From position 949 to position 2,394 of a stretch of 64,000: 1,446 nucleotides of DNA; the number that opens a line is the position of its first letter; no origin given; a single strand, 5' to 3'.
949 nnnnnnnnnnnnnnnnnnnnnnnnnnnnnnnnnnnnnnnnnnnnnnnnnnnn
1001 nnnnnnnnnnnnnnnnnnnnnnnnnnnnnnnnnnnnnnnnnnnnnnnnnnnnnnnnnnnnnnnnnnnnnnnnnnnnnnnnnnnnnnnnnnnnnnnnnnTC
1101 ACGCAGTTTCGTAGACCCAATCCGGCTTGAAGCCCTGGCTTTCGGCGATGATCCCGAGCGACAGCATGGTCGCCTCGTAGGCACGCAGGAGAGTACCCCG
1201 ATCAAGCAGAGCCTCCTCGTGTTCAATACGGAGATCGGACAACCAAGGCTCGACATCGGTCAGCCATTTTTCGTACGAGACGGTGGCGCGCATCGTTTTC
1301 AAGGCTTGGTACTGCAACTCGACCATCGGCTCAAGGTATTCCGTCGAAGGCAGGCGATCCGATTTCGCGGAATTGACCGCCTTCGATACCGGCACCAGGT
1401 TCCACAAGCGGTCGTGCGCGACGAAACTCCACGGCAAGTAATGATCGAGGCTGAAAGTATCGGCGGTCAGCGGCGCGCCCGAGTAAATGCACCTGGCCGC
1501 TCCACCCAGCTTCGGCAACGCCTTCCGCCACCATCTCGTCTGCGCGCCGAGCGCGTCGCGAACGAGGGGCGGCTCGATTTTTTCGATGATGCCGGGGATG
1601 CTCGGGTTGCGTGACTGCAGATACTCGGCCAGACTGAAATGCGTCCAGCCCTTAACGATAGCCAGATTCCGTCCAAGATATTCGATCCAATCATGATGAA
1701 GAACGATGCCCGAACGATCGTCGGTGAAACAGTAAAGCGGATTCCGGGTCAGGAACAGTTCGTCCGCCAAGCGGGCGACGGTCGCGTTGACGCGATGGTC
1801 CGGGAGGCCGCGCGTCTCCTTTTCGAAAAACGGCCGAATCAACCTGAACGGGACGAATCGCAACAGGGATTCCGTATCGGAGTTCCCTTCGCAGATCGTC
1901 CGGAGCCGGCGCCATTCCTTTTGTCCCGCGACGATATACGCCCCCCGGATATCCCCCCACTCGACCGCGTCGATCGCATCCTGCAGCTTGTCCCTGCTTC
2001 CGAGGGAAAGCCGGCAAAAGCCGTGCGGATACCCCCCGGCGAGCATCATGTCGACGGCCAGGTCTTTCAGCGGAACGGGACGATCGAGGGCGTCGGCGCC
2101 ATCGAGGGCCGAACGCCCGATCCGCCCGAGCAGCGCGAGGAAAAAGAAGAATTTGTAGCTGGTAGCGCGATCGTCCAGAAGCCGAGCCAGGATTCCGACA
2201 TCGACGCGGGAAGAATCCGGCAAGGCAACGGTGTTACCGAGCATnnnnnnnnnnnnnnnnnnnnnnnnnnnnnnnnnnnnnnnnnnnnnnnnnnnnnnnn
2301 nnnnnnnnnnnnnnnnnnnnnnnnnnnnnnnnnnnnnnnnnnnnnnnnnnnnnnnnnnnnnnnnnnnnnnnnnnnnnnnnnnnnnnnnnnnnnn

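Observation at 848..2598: HNH nuclease gene is bracketed by two diverged copies of the ettA upstream region, and the distal copy carries a decayed ettA 5' coding stub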

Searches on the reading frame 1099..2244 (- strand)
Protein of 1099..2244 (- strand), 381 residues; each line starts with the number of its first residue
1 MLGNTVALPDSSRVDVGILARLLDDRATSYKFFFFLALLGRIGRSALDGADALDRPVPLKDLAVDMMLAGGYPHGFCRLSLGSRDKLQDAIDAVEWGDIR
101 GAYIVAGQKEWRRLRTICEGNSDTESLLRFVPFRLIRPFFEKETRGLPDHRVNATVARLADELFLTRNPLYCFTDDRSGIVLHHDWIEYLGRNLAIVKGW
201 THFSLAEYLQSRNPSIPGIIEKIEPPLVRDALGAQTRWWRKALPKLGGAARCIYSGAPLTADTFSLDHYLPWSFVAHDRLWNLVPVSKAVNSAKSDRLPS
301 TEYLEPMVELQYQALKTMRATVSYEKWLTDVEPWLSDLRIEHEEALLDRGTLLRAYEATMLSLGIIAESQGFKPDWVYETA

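Call 9: search_protein_families(library=pfam, proteins=[window:1099-2244:-], max_evalue=0.01)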
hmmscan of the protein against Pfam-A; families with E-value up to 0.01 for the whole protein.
window:1099-2244:- (381 aa): 1 family
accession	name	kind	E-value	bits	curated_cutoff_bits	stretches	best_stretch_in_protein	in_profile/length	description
PF13395.12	HNH_4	-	4.8e-11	42.9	22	1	252-299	1-53/54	HNH endonuclease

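Call 10: search_protein_families(library=padloc, proteins=[window:1099-2244:-], max_evalue=0.01)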
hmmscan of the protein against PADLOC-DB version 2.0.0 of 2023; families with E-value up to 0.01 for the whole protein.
window:1099-2244:- (381 aa): 4 families
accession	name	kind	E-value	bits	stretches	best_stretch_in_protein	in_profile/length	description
PDLC01580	Cas9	-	3.4e-07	26.7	1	251-315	824-890/1329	"CAS-II-A,CAS-II-B,CAS-II-C; effector__SPE"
PDLC01256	Cas9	-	2.7e-05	21.2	1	251-319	513-583/711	"CAS-II-A,CAS-II-B,CAS-II-C; effector__SPE"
PDLC00973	Cas9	-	6.1e-05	19.7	1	251-318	606-679/830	CRISPR subtype II RNA-guided endonuclease Cas9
PDLC01460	Cas9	-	0.00014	18.2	1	251-311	501-564/901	"CAS-II-A,CAS-II-B,CAS-II-C; effector__SPE"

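Call 11: search_protein_families(library=ncbifam, proteins=[window:1099-2244:-], max_evalue=0.01)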
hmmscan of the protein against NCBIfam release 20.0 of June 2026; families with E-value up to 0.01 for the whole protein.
window:1099-2244:- (381 aa): 2 families
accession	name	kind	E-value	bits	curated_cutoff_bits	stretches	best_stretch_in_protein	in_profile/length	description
TIGR01865.2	cas_Csn1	equivalog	2.2e-06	26.2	100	1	251-305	575-634/1070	type II CRISPR RNA-guided endonuclease Cas9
NF049971.1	CRISPR_Cas9d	exception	0.0004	19.1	375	1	250-300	546-599/986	type II CRISPR RNA-guided endonuclease Cas9d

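Call 18: find_homologous_proteins(query=window:1099-2244:-, max_evalue=0.001)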
Query window:1099-2244:- (381 aa): 623 proteins with E <= 0.001 among 8000 candidates; the best 120 are listed.
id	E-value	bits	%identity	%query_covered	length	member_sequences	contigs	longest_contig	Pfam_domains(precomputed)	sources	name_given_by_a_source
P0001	4.0e-259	877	100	100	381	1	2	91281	PF13395.13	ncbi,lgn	-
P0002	1.4e-144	500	60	99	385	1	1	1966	PF13395.13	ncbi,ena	ncbi:MAG: HNH endonuclease domain-containing protein [Spirochaetota bacterium]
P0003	3.3e-142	492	59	98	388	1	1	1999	PF13395.13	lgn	-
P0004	1.4e-141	490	59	97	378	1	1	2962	PF13395.13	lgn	-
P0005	2.4e-140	486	57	98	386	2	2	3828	PF13395.13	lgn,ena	-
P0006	2.8e-140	486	57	99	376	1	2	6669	PF13395.13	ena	-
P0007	3.9e-140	485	59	100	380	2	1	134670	PF13395.13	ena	-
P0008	4.6e-139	482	56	97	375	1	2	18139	PF13395.13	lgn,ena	-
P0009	4.7e-139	482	56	97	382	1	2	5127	PF13395.13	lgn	-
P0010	6.6e-139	481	58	96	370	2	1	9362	PF13395.13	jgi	jgi:hypothetical protein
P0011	1.5e-138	480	55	97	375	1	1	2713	PF13395.13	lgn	-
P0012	2.5e-136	473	55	99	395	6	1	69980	PF13395.13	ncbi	ncbi:MAG: HNH endonuclease domain-containing protein [Clostridia bacterium]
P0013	4.6e-135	469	56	99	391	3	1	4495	PF13395.13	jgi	-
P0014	1.9e-134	467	55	98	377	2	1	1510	PF13395.13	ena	-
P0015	2.6e-133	463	56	98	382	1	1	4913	PF13395.13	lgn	-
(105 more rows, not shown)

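Call 19: find_encoding_contigs(protein=P0001, flank=10000, max_places=6)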
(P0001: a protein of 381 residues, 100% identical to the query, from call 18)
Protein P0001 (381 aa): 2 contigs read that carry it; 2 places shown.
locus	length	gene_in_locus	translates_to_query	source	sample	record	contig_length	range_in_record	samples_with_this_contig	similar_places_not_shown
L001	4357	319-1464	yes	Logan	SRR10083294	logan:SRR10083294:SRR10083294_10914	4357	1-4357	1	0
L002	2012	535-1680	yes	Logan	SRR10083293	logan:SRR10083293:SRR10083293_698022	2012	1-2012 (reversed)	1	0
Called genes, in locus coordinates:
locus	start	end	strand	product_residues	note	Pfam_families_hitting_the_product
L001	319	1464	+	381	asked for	PF13395:HNH_4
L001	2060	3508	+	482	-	PF13495:Phage_int_SAM_4, PF00589:Phage_integrase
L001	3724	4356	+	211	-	?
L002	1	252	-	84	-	?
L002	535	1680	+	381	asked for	PF13395:HNH_4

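Call 20: find_encoding_contigs(protein=P0007, flank=6000, max_places=3)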
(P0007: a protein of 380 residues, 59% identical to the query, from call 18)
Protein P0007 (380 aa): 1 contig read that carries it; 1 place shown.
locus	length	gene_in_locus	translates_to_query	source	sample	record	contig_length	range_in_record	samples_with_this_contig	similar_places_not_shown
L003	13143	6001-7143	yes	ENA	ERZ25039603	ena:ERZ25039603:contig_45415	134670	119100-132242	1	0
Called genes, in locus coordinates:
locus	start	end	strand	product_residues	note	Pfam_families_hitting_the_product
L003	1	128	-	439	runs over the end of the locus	PF01464:SLT, PF23577:LysM_RLK (faint), PF01476:LysM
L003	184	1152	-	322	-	PF13424:TPR_12 (faint), PF13428:TPR_14 (faint), PF13432:TPR_16 (faint)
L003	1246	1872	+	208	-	PF22570:LiaF-TM (faint), PF18917:LiaI-LiaF-like_TM1 (weak)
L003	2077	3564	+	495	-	PF13428:TPR_14 (faint), PF13174:TPR_6 (faint), PF13424:TPR_12 (faint), PF23914:TPR_CcmH_CycH (faint), PF12895:ANAPC3 (faint), PF07719:TPR_2 (faint), PF13432:TPR_16 (weak), PF14559:TPR_19 (weak), +7 more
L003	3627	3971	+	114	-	PF09674:DUF2400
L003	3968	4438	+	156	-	PF09674:DUF2400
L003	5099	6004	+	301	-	PF13391:HNH_2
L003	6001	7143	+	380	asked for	PF13395:HNH_4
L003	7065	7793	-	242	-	-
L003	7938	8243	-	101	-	-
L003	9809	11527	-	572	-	-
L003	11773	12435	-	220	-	-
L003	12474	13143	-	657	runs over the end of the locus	-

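Call 21: find_encoding_contigs(protein=P0012, flank=6000, max_places=3)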
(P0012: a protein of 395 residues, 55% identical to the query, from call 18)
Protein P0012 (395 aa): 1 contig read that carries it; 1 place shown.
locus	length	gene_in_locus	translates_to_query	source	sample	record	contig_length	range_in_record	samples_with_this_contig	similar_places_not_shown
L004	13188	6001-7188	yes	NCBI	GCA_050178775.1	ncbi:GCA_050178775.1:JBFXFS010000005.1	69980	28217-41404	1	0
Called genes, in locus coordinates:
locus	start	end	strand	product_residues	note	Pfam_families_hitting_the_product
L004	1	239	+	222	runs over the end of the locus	PF02592:Vut_1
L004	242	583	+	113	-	PF03960:ArsC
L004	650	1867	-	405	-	PF01113:DapB_N, PF05173:DapB_C, PF13840:ACT_7, PF22468:ACT_9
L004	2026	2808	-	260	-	PF00106:adh_short, PF08659:KR, PF23441:SDR, PF13561:adh_short_C2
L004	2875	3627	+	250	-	PF04256:DUF434, PF18481:DUF5616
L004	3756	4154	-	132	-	PF01850:PIN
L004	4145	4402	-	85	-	PF02604:PhdYeFM_antitox (weak)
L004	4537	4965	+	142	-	PF11969:DcpS_C, PF01230:HIT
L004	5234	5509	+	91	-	PF04365:BrnT_toxin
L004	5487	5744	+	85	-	PF14384:BrnA_antitoxin (weak)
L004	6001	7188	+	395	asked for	PF13395:HNH_4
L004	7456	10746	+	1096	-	PF13091:PLDc_2, PF00270:DEAD, PF04851:ResIII, PF18766:SWI2_SNF2 (weak), PF00271:Helicase_C, PF11907:DUF3427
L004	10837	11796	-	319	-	PF04754:Transposase_31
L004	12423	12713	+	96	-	PF10387:DUF2442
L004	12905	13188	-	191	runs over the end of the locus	PF13505:OMP_b-brl (weak)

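Call 27: search_protein_families(library=ncbifam, proteins=[L001:2060-3508:+], max_evalue=0.001)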
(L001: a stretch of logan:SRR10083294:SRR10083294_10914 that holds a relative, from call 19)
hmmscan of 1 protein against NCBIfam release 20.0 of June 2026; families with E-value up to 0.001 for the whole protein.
L001:2060-3508:+ (482 aa): 12 families
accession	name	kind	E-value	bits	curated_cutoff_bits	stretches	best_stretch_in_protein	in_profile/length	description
TIGR02249.1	integrase_gron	subfamily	2.8e-126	421.2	265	1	166-478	2-314/315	integron integrase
NF011946.0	PRK15417.1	equivalog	2e-89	300.1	435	1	162-478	13-329/337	integron integrase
NF040815.2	recomb_XerA_Arch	equivalog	2.8e-50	171.3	220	2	171-342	5-173/263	site-specific tyrosine recombinase/integron integrase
TIGR02224.1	recomb_XerC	equivalog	3.2e-43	148.2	335.15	2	399-464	212-277/295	tyrosine recombinase XerC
TIGR02225.1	recomb_XerD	equivalog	4.4e-41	141.1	329.6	2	398-466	208-276/290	site-specific tyrosine recombinase XerD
NF001399.0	PRK00283.1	subfamily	3.5e-39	134.8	279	1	166-466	9-285/300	tyrosine recombinase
NF002331.0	PRK01287.1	subfamily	4.3e-35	121.4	371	2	396-464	244-312/365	site-specific tyrosine recombinase XerC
NF003462.0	PRK05084.1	equivalog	2.4e-17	62.7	267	2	417-467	297-347/360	tyrosine recombinase XerS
NF007371.0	PRK09871.1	subfamily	1.3e-09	37.8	222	1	406-463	116-173/198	tyrosine-type DNA invertase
NF007370.0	PRK09870.1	subfamily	3.6e-06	26.7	221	1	416-463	131-178/200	tyrosine-type DNA invertase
NF040693.1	recomb_GmtY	equivalog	6.1e-05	22.4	340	0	423-463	391-431/441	gamma-mobile-trio recombinase GmtY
NF041502.1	integrase_1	equivalog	0.0008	18.2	350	1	424-464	320-360/484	site-specific integrase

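Call 45: find_related_loci(query=A2, collection=metagenome_contigs, flank=6000)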
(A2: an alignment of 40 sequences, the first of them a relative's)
Query A2 (381 aa) in metagenome_contigs; peptide patterns used: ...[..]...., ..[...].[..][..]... (x = any residue, [..] = any of these).
494 stretches matched a pattern; 419 encode a relative of the query (tblastn E <= 1e-3); the best 80 are kept; 80 distinct loci.
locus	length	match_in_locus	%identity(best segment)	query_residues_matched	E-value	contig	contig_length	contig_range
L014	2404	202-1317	62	7-379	2e-167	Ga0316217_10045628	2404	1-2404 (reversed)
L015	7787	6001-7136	60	3-378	4e-138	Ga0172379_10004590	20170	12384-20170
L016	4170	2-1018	59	39-378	3e-140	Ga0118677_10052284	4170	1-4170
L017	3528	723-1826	53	7-381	1e-139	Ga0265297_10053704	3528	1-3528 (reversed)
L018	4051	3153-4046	61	5-300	2e-120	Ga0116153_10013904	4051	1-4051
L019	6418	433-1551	45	8-378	5e-105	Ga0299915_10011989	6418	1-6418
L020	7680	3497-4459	48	57-378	8e-99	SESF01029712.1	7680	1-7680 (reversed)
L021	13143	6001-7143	39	3-380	2e-94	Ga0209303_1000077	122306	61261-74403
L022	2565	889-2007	39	8-380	1e-96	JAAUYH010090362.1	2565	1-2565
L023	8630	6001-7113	40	8-378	2e-93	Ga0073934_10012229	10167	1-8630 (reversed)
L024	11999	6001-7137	39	3-381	8e-93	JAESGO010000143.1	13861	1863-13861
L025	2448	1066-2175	39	3-379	1e-95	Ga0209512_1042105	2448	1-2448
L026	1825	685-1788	38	7-381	5e-97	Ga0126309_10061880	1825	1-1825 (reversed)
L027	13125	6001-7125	39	4-378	1e-91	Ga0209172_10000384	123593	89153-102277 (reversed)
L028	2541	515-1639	39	4-378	4e-94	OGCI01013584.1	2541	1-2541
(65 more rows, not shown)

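Call 49: search_protein_families(library=pfam, proteins=[L020:1521-1925:-, L020:2294-2896:+, L020:2918-4471:+, L020:4938-5699:+, L020:5824-7536:+, L020:102-674:-, L020:692-1435:+, L020:914-1468:-, L020:7246-7677:-], max_evalue=0.001)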
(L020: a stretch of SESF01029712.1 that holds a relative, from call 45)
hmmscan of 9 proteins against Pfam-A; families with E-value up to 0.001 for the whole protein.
L020:1521-1925:- (134 aa): 0 families

L020:2294-2896:+ (200 aa): 0 families

L020:2918-4471:+ (517 aa): 2 families
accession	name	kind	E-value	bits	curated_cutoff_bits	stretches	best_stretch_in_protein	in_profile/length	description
PF01904.24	DUF72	-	1.2e-11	45.5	25.3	1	2-153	41-164/217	Protein of unknown function DUF72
PF13395.12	HNH_4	-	5.2e-09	36.4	22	1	399-436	16-53/54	HNH endonuclease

L020:4938-5699:+ (253 aa): 0 families

L020:5824-7536:+ (570 aa): 1 family
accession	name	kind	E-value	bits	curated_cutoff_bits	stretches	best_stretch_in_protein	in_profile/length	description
PF13402.12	Peptidase_M60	-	2.7e-15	57.1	25.8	1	307-549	23-275/275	Peptidase M60, enhancin and enhancin-like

L020:102-674:- (190 aa): 1 family
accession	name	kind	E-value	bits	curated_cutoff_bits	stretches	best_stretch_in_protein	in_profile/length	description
PF01610.23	DDE_Tnp_ISL3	-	0.00013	22.2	23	1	159-184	214-239/240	Transposase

L020:692-1435:+ (247 aa): 0 families

L020:914-1468:- (184 aa): 1 family
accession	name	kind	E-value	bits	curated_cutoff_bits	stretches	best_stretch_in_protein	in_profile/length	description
PF02082.26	Rrf2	-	2.5e-30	105.8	30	1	28-162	3-129/132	Iron-dependent Transcriptional regulator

L020:7246-7677:- (143 aa): 0 families

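Call 79: find_homologous_proteins(query=L001:2060-3508:+, max_evalue=1e-30)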
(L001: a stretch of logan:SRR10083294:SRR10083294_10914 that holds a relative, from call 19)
Query L001:2060-3508:+ (482 aa): 8000 proteins with E <= 1e-30 among 8000 candidates; the best 120 are listed.
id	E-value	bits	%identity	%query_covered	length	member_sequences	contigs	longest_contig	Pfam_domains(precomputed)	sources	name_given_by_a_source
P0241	0.0e+0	1096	100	100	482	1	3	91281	PF13495.13,PF00589.28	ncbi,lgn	-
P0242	1.9e-152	527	50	99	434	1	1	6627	PF13495.13,PF00589.28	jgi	jgi:integron integrase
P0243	5.5e-150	519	53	99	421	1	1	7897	PF13495.13,PF00589.28,PF02899.24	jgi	-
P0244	3.5e-149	516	65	64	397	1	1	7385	PF13495.13,PF00589.28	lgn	-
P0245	1.5e-148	514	52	99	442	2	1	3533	PF13495.13,PF00589.28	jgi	-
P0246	2.9e-148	513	52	99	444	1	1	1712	PF13495.13,PF00589.28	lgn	-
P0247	3.3e-148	513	58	77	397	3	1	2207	PF13495.13,PF00589.28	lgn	-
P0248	8.7e-148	511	66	66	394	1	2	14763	PF13495.13,PF00589.28,PF02899.24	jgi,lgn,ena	-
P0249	5.9e-147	509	66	65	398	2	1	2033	PF13495.13,PF00589.28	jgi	jgi:integron integrase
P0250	1.1e-145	504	52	97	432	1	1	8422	PF13495.13,PF00589.28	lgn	-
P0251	1.3e-145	504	65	66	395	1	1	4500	PF13495.13,PF00589.28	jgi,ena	-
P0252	1.5e-145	504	49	99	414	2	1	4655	PF13495.13,PF00589.28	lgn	-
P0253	2.0e-145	503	64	67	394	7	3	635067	PF13495.13,PF00589.28,PF02899.24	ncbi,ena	ncbi:MAG: integron integrase [Rectinemataceae bacterium]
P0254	2.8e-145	503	65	66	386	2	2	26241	PF13495.13,PF00589.28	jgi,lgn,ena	jgi:integron integrase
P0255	2.9e-145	503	66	64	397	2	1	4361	PF13495.13,PF00589.28,PF02899.24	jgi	-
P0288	2.2e-141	490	51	99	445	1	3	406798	PF13495.13,PF00589.28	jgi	jgi:integron integrase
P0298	9.1e-141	488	66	66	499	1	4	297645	PF13495.13,PF00589.28,PF02899.24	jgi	jgi:integron integrase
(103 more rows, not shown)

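Call 80: find_encoding_contigs(protein=P0298, flank=10000, max_places=2)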
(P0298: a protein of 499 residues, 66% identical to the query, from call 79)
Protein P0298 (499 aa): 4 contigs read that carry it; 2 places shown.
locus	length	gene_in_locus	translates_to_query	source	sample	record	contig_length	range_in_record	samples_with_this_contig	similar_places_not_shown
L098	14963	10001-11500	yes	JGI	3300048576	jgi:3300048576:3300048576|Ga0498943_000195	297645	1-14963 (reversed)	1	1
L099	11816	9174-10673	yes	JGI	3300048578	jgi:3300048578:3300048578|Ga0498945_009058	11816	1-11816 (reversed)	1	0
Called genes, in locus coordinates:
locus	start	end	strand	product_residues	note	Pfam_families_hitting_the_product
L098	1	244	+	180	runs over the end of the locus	PF13686:DrsE_2, PF02635:DsrE (weak)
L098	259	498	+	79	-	PF01206:TusA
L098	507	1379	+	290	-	PF02665:Nitrate_red_gam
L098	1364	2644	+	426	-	PF12797:Fer4_2 (faint), PF12837:Fer4_6 (faint), PF13183:Fer4_8, PF13237:Fer4_10 (faint), PF13534:Fer4_17 (weak), PF02754:CCG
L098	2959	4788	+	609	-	PF07889:DUF1664 (faint), PF00672:HAMP, PF00015:MCPsignal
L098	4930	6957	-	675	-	PF00456:Transketolase_N, PF02779:Transket_pyr, PF22613:Transketolase_C_1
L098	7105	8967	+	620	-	PF00015:MCPsignal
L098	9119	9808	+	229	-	PF13483:Lactamase_B_3, PF12706:Lactamase_B_2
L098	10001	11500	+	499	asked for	PF02899:Phage_int_SAM_1 (faint), PF13495:Phage_int_SAM_4, PF00589:Phage_integrase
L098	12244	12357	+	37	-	-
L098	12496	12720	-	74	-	-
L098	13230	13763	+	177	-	-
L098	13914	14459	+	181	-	PF14066:DUF4256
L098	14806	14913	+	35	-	-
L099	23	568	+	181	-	PF02665:Nitrate_red_gam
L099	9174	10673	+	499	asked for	PF02899:Phage_int_SAM_1 (faint), PF13495:Phage_int_SAM_4, PF00589:Phage_integrase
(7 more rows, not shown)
